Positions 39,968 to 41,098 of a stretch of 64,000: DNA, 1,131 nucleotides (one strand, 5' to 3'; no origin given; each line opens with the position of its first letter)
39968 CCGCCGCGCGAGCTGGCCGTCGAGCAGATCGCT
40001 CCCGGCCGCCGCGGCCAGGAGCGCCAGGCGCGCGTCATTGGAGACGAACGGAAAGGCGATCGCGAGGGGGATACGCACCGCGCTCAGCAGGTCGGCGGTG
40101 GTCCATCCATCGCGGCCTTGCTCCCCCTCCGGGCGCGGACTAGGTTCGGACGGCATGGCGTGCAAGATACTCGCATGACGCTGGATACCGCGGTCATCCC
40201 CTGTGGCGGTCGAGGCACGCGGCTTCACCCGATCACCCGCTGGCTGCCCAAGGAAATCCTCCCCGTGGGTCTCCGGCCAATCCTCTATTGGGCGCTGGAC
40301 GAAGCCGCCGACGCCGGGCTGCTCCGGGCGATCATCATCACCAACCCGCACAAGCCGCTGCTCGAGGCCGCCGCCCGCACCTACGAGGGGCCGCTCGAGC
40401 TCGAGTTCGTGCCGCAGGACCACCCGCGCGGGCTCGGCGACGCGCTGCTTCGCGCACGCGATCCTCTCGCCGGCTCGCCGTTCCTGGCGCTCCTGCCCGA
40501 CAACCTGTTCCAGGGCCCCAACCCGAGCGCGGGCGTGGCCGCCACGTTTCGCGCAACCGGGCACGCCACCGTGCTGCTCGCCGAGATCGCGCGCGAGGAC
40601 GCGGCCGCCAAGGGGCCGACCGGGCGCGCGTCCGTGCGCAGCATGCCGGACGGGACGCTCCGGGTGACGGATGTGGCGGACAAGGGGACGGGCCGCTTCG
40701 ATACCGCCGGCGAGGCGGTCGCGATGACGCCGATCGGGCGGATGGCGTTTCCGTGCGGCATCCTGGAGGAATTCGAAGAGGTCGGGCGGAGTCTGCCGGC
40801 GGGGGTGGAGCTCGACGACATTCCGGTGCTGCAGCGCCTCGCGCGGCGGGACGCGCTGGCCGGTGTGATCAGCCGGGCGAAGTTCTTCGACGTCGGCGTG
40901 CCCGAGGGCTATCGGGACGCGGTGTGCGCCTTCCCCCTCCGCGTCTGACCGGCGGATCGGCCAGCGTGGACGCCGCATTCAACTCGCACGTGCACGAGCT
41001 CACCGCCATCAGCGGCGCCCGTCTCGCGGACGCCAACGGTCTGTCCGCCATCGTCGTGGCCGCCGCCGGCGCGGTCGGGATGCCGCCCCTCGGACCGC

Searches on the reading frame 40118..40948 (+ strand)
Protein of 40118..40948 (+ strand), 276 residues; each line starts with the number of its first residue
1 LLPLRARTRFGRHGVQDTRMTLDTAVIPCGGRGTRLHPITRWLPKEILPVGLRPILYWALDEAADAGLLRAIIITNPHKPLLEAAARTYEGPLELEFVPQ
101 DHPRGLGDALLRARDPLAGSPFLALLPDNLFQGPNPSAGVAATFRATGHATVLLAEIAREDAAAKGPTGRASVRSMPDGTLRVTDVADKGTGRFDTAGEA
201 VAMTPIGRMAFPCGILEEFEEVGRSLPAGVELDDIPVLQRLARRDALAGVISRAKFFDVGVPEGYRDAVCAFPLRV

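Call 51: search_protein_families(library=pfam, proteins=[window:40118-40948:+], max_evalue=0.00001)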
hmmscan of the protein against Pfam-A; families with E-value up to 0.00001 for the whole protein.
window:40118-40948:+ (276 aa): 2 families
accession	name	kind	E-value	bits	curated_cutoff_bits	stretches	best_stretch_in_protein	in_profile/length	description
PF00483.29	NTP_transferase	-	7.2e-14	52.4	21.2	1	25-159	2-140/245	Nucleotidyl transferase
PF12804.13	NTP_transf_3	-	1e-06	29.5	27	1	25-152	1-119/160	MobA-like NTP transferase domain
